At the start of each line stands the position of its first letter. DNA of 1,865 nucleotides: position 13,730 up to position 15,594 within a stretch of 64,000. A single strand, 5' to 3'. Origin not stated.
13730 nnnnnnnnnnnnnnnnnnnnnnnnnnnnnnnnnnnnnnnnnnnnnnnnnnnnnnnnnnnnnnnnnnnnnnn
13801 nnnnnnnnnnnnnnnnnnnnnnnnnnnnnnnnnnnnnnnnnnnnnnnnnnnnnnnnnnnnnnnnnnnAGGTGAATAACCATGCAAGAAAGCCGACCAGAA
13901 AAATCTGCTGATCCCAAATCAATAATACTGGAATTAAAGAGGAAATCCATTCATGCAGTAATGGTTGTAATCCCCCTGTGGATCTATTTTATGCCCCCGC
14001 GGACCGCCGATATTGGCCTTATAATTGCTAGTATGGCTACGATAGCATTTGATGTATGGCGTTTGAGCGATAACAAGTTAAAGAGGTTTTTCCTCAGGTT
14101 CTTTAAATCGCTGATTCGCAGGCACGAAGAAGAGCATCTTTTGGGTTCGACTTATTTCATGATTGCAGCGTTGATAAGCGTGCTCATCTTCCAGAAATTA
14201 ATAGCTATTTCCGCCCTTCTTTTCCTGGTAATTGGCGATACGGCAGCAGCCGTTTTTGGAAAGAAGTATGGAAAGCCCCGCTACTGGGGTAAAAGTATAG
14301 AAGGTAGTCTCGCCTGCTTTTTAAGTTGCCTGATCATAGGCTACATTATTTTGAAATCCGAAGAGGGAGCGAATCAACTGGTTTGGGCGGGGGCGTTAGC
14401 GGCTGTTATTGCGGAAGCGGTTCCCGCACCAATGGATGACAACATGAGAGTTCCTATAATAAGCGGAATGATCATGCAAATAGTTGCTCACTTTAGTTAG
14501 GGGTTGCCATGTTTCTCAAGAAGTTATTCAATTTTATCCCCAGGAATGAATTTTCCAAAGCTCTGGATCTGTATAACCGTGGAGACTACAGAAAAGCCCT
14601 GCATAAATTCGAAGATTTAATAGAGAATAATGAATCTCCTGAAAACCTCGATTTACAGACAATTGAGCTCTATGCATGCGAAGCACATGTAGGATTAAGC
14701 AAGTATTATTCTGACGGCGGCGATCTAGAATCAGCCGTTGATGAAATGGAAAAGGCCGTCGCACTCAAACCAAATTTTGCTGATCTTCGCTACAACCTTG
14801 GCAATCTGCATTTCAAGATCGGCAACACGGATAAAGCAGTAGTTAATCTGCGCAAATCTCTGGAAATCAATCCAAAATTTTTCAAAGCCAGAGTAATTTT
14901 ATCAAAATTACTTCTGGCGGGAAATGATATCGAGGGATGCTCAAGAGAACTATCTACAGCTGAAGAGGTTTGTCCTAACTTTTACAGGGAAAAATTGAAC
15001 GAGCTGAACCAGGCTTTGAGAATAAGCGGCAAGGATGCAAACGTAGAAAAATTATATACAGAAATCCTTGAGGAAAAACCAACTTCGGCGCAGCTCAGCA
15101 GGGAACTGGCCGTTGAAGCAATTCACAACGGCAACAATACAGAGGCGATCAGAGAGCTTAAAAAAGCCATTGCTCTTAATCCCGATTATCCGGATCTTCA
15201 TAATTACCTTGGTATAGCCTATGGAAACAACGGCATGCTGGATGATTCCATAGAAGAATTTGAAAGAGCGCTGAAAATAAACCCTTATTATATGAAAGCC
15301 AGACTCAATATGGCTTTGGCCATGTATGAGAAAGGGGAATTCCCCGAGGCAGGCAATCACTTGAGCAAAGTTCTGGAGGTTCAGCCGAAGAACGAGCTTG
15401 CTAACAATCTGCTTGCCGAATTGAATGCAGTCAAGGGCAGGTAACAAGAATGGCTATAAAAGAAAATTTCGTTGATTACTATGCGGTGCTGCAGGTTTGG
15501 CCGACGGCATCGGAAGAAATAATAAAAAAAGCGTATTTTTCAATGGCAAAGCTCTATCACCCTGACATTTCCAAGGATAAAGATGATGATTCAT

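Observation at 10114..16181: Tightly packed slt / NHL-propeller / CTP-transferase-like membrane protein / TPR / J-domain-TPR gene string downstream of guaA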

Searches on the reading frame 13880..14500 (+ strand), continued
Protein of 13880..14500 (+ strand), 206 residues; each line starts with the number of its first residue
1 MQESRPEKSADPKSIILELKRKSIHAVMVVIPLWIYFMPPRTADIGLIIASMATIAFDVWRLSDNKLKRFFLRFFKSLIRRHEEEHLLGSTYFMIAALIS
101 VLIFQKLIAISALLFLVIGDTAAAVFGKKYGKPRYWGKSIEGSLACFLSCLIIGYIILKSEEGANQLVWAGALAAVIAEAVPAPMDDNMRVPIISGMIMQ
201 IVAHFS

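Call 78: search_protein_families(library=pfam, proteins=[L041:397-2232:+, L044:2242-2808:+, L092:86-1594:+, L092:2538-3566:+, L093:811-1857:+, L093:2075-3493:+, L086:1046-2122:-, L086:3191-3577:+, L108:579-2969:+, L108:7758-8612:+], max_evalue=0.0001)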
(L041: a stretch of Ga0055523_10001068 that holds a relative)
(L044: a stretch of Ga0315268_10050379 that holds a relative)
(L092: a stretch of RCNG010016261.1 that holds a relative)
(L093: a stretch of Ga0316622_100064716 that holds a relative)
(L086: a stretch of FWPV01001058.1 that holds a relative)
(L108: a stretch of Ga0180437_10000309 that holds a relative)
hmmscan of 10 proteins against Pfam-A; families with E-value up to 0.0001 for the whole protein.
L041:397-2232:+ (611 aa): 1 family
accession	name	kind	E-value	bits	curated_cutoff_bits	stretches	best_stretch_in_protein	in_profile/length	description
PF13231.12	PMT_2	-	9.7e-08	32.8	26.1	1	168-324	3-157/160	Dolichyl-phosphate-mannose-protein mannosyltransferase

L044:2242-2808:+ (188 aa): 1 family
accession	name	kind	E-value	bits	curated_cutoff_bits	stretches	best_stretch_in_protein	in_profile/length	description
PF01613.24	Flavin_Reduct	-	7.9e-34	117.4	27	1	12-146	4-136/153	Flavin reductase like domain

L092:86-1594:+ (502 aa): 2 families
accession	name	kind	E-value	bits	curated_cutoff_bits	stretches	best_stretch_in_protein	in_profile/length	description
PF00749.27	tRNA-synt_1c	-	8.9e-100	334.1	23.4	1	4-319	3-314/314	tRNA synthetases class I (E and Q), catalytic domain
PF19269.4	Anticodon_2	-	2.3e-30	106.3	23.6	1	333-479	2-140/141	Anticodon binding domain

L092:2538-3566:+ (343 aa): 1 family
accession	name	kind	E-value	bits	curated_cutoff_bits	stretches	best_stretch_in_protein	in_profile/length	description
PF04015.17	DUF362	-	8.3e-13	49.3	24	1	208-315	97-197/200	Domain of unknown function (DUF362)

L093:811-1857:+ (348 aa): 0 families

L093:2075-3493:+ (472 aa): 1 family
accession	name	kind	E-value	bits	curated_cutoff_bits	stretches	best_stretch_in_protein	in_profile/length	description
PF04015.17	DUF362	-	3.1e-12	47.4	24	1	120-347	1-197/200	Domain of unknown function (DUF362)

L086:1046-2122:- (358 aa): 1 family
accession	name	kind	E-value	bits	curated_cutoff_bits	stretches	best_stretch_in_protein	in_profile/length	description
PF01063.24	Aminotran_4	-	2.4e-31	109.8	28.5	1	76-313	3-223/223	Amino-transferase class IV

L086:3191-3577:+ (128 aa): 2 families
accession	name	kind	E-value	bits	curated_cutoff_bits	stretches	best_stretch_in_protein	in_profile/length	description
PF00085.26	Thioredoxin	-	1.3e-25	89.9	23.5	1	20-119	2-101/103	Thioredoxin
PF13098.12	Thioredoxin_2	-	3.5e-10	40.6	27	1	38-119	7-104/104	Thioredoxin-like domain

L108:579-2969:+ (796 aa): 3 families
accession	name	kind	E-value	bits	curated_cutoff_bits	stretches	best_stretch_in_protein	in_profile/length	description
PF03772.21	Competence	-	8.3e-47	160.2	23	1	227-493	2-265/270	Competence protein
PF00753.33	Lactamase_B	-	8.7e-16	58.9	22.7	1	535-745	4-195/196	Metallo-beta-lactamase superfamily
PF12706.13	Lactamase_B_2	-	5.5e-05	23.3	27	1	550-651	3-107/200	Beta-lactamase superfamily domain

L108:7758-8612:+ (284 aa): 0 families

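Call 81: search_protein_families(library=padloc, proteins=[window:13880-14500:+], max_evalue=0.001)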
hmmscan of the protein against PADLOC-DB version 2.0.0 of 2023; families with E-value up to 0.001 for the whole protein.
window:13880-14500:+ (206 aa): 0 families

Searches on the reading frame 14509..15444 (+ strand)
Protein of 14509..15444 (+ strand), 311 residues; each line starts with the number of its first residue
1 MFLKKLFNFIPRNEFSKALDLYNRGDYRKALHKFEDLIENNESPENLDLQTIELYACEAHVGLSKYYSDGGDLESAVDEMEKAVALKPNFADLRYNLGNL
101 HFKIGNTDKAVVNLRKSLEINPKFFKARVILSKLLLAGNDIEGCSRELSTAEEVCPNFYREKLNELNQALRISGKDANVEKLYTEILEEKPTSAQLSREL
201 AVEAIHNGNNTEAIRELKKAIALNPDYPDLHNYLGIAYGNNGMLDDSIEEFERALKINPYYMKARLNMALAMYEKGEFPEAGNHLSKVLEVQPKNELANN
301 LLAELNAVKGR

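Call 3: search_protein_families(library=pfam, proteins=[window:14509-15444:+], max_evalue=0.01)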
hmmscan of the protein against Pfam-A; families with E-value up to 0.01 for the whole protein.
window:14509-15444:+ (311 aa): 31 families (the best 25 are shown)
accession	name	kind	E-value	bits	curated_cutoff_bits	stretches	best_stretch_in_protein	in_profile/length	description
PF13414.12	TPR_11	-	3.1e-35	120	26.8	5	207-242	7-42/42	TPR repeat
PF07719.23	TPR_2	-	1.4e-34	115.8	27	3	228-260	1-33/34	Tetratricopeptide repeat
PF14559.12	TPR_19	-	2.6e-28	98.6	25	5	242-305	5-68/68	Tetratricopeptide repeat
PF13431.12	TPR_17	-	2.1e-26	90.4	24.4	2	217-248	2-33/34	Tetratricopeptide repeat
PF00515.34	TPR_1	-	1.6e-25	88.2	27.8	2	91-124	1-34/34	Tetratricopeptide repeat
PF13432.12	TPR_16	-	2.4e-23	82.7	32.7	2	200-260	3-63/65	Tetratricopeptide repeat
PF13428.12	TPR_14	-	3.5e-23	80.2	23.5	2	228-269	1-42/44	Tetratricopeptide repeat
PF13181.12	TPR_8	-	4.8e-22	76.6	25.7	2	91-123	1-33/34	Tetratricopeptide repeat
PF13424.12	TPR_12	-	8.8e-15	55.1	30.1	1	230-292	5-75/77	Tetratricopeptide repeat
PF23914.1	TPR_CcmH_CycH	-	2.4e-14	53.9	42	2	113-223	38-150/158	Cytochrome c-type biogenesis protein H TPR domain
PF24575.1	TPR_Slam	-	2e-13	51.1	35.2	0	237-282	56-101/104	Surface lipoprotein assembly modifier, N-terminal TPR repeats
PF13174.12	TPR_6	-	1.3e-12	47.9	26.3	0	94-122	3-31/33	Tetratricopeptide repeat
PF13371.12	TPR_9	-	4.9e-12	46.1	35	0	72-128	10-66/73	Tetratricopeptide repeat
PF14561.12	TPR_20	-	5.2e-11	43.2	25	0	247-294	7-54/90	Tetratricopeptide repeat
PF12895.13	ANAPC3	-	2.6e-08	34.4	27.2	0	11-45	23-57/82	Anaphase-promoting complex, cyclosome, subunit 3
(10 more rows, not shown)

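Call 4: search_protein_families(library=ncbifam, proteins=[window:14509-15444:+], max_evalue=0.01)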
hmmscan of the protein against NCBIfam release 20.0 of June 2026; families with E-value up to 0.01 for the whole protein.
window:14509-15444:+ (311 aa): 37 families (the best 25 are shown)
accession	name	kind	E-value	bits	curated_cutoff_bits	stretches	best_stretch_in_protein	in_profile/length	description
NF033762.1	social_mot_Tgl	equivalog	2.6e-27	95.8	225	4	190-289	27-127/252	social motility TPR repeat lipoprotein Tgl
TIGR02917.1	PEP_TPR_lipo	equivalog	1.1e-25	89.7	312.2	1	5-311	255-548/899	XrtA/PEP-CTERM system TPR-repeat protein PrsT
NF040959.1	MamA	equivalog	6.3e-25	87.8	200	2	161-291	72-202/204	magnetosome protein MamA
TIGR02521.1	type_IV_pilW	equivalog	5.2e-23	81.8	154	3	192-259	29-96/234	type IV pilus biogenesis/stability protein PilW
NF047558.1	TPR_END_plus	domain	6.9e-19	67.6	32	2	94-125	2-33/56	TPR end-of-group domain-containing protein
NF033758.1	gliding_GltE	equivalog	6.7e-16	58.3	225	2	220-298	214-292/411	adventurous gliding motility TPR repeat lipoprotein GltE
NF008391.2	PRK11189.1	equivalog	7.7e-14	51.9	250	1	215-293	86-164/297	lipoprotein NlpI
NF008757.0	PRK11788.1-5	equivalog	5.2e-13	48.9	363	1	20-237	116-325/388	lipopolysaccharide assembly protein LapB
NF047371.1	FlcA_CTERM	equivalog_domain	7.7e-13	47.8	300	2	20-140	408-522/646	periplasmic flagellar collar protein FlcA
NF047507.1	TPR_BatC_Lepto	exception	9e-12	44.9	175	1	71-128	72-133/214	TPR repeat-containing protein BatC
NF002725.1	PRK02603.1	equivalog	2.9e-11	43.7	143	1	203-280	44-124/173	photosystem I assembly protein Ycf3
TIGR00990.1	3a0801s09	subfamily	1.5e-10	40.4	757.25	2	50-160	356-474/615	mitochondrial import receptor subunit TOM70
NF008755.0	PRK11788.1-3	equivalog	2.1e-10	40.5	430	2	193-310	179-297/388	lipopolysaccharide assembly protein LapB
NF008756.0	PRK11788.1-4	equivalog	7.4e-10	38.4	474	1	75-233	159-321/389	lipopolysaccharide assembly protein LapB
NF033920.0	C39_PA2778_fam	equivalog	2.7e-09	36.8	150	0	27-121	159-254/255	PA2778 family cysteine peptidase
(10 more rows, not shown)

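Call 81: search_protein_families(library=padloc, proteins=[window:14509-15444:+], max_evalue=0.001)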
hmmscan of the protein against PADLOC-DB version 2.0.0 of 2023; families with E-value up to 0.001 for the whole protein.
window:14509-15444:+ (311 aa): 2 families
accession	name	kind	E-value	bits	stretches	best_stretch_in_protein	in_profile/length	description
PDLC04781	PDC-M71B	-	0.00014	18.7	0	60-119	153-212/515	-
PDLC01360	Csx1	-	0.00092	16.4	0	11-46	125-160/365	CAS-III; associated_signaling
